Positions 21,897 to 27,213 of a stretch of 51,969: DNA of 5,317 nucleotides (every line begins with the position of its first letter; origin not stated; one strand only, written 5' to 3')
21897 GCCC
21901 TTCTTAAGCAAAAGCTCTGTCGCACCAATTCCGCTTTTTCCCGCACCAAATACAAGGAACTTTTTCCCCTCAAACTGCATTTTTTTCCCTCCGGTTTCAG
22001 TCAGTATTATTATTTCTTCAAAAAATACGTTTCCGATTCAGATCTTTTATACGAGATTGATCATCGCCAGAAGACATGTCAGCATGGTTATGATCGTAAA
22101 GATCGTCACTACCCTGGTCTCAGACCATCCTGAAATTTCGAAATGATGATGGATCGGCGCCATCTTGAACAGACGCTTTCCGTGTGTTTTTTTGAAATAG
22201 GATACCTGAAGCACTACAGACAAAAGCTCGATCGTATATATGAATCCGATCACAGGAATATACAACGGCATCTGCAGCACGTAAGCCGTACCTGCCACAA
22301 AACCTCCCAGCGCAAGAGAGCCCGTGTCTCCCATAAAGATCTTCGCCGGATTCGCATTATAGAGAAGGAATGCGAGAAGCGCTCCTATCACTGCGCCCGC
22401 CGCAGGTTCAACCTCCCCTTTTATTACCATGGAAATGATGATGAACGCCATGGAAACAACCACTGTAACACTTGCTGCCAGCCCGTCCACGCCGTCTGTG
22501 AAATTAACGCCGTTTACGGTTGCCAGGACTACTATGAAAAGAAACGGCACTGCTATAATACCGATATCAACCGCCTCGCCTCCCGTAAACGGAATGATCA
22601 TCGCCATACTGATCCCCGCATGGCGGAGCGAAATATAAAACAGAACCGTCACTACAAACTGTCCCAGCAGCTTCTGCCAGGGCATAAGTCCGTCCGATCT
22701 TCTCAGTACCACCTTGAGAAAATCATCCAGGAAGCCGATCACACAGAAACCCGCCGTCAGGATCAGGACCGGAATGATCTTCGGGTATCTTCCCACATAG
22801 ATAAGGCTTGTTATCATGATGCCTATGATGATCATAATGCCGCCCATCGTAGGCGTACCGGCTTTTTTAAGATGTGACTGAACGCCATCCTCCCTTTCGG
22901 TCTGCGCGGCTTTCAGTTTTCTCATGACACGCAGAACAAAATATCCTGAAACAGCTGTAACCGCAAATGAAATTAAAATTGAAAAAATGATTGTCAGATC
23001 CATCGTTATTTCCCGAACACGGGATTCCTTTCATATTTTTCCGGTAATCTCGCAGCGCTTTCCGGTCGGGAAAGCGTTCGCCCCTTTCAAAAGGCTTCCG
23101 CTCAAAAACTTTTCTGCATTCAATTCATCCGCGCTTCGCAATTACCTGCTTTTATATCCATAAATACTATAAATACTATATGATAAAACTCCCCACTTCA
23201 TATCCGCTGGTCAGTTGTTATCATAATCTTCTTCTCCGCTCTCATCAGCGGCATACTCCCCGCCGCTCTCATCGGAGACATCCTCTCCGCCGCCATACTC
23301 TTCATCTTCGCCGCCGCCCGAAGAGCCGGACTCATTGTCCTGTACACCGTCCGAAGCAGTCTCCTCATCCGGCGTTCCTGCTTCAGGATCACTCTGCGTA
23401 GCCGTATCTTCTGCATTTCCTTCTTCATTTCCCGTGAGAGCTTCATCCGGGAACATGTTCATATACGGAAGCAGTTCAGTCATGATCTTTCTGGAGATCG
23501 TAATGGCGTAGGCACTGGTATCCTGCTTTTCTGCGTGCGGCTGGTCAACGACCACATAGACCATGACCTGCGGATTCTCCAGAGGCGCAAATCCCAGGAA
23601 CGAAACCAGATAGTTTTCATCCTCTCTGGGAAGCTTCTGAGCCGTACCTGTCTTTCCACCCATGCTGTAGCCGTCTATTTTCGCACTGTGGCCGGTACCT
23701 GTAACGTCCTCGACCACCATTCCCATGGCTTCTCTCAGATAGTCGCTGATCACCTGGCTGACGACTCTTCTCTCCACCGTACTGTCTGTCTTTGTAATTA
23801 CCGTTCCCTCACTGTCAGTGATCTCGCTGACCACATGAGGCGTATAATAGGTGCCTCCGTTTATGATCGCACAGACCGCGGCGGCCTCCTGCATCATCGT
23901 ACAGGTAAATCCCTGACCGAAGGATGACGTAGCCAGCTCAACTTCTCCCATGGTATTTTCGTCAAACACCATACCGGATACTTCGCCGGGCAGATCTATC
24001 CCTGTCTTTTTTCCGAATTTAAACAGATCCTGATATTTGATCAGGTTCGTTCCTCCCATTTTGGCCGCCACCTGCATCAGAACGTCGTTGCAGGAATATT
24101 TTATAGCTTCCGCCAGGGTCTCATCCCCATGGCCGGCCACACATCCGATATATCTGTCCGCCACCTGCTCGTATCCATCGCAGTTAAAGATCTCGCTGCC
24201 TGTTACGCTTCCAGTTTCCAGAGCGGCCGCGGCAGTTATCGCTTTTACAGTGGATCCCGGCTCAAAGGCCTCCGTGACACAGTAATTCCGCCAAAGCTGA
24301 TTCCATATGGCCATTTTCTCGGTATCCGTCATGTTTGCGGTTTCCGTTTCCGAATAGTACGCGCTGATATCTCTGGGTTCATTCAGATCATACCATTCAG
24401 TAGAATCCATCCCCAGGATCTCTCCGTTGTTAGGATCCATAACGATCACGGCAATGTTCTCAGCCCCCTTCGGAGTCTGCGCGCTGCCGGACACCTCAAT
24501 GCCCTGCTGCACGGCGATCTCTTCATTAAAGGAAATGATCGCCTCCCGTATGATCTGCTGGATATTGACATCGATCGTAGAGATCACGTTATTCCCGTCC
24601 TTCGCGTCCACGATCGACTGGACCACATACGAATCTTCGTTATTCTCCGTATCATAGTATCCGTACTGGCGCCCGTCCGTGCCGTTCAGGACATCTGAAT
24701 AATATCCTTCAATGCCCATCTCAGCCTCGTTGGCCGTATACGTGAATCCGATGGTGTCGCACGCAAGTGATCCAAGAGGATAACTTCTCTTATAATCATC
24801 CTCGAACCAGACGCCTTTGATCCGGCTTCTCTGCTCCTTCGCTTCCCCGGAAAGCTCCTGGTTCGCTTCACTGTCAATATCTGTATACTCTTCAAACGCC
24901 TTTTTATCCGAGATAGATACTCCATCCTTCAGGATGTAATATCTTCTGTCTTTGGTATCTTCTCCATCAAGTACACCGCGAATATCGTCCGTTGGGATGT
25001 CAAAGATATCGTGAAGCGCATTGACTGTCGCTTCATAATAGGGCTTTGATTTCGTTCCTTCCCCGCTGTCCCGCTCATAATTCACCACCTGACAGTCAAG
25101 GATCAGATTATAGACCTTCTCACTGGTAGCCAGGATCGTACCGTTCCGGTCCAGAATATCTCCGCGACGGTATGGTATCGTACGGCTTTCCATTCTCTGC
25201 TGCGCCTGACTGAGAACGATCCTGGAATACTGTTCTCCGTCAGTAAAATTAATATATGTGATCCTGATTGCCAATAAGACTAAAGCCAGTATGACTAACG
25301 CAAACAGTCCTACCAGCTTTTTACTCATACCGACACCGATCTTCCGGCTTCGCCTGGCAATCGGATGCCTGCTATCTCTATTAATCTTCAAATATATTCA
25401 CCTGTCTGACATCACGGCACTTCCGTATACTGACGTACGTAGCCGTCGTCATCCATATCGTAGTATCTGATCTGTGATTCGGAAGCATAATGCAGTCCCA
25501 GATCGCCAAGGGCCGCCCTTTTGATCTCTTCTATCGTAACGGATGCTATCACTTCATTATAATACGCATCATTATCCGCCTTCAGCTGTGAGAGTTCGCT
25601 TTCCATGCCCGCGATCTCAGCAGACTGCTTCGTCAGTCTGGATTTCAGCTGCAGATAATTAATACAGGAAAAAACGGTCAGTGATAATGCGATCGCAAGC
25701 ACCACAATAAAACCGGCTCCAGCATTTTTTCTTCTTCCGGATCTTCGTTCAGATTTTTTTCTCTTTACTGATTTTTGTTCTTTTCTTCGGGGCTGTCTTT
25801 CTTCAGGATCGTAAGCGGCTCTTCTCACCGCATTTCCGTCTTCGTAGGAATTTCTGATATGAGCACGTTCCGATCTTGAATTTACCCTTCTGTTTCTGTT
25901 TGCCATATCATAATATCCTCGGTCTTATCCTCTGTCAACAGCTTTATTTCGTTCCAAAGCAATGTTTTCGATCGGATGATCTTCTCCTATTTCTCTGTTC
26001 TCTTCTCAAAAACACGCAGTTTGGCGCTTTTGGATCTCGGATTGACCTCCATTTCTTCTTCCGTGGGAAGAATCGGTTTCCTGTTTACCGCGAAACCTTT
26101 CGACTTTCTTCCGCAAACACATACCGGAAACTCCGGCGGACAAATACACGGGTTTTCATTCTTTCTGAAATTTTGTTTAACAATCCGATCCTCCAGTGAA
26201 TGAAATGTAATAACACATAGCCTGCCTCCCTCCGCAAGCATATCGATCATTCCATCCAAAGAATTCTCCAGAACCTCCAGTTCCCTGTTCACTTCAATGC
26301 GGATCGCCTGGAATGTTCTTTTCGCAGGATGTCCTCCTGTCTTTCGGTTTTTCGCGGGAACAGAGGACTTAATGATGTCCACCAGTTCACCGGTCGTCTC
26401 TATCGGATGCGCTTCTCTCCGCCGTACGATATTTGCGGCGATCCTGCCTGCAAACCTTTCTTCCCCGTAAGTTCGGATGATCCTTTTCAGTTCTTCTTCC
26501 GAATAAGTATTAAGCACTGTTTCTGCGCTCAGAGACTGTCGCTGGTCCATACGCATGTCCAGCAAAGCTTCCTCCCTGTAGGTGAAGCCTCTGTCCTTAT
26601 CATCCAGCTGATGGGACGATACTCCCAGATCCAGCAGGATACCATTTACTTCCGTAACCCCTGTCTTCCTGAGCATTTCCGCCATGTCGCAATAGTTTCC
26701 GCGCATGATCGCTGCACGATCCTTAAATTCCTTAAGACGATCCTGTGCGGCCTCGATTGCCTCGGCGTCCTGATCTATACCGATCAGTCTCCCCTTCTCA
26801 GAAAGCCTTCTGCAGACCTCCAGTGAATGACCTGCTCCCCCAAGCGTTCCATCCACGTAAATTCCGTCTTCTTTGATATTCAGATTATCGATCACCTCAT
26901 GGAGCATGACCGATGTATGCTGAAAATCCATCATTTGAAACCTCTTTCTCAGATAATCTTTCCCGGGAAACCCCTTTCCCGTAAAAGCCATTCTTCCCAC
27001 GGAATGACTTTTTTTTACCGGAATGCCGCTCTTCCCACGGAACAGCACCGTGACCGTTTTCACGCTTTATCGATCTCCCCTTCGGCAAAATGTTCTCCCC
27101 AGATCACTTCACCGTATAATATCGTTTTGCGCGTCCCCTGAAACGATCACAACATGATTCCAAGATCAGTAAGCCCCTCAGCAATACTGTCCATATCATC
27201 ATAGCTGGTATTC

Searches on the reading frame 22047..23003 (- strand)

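Call 8: search_protein_families(library=pfam, proteins=[window:22047-23003:-], max_evalue=0.00001)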
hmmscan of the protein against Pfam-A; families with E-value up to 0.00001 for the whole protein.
window:22047-23003:- (318 aa): 1 family
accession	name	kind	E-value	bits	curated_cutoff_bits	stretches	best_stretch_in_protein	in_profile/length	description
PF00953.26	Glycos_transf_4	-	6.6e-35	120.9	27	1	78-242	3-158/160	Glycosyl transferase family 4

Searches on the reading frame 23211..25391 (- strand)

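Call 8: search_protein_families(library=pfam, proteins=[window:23211-25391:-], max_evalue=0.00001)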
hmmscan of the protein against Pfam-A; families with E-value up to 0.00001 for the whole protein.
window:23211-25391:- (726 aa): 3 families
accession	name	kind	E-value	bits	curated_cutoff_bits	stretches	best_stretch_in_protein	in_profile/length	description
PF00905.27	Transpeptidase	-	1.6e-68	231.5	22.1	1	314-637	2-298/299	Penicillin binding protein transpeptidase domain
PF03717.20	PBP_dimer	-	1e-13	52.6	24.4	1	72-251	2-174/180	Penicillin-binding Protein dimerisation domain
PF21922.1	PBP_dimer_2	-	6.9e-06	26.7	27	0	199-242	22-64/83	Penicillin binding protein A dimerisation domain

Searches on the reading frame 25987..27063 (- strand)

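Call 8: search_protein_families(library=pfam, proteins=[window:25987-27063:-], max_evalue=0.00001)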
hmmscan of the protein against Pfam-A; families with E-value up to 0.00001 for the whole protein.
window:25987-27063:- (358 aa): 1 family
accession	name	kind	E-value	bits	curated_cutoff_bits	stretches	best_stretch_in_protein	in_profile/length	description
PF01795.25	Methyltransf_5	-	2.9e-126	421.6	27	1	47-354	2-308/309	MraW methylase family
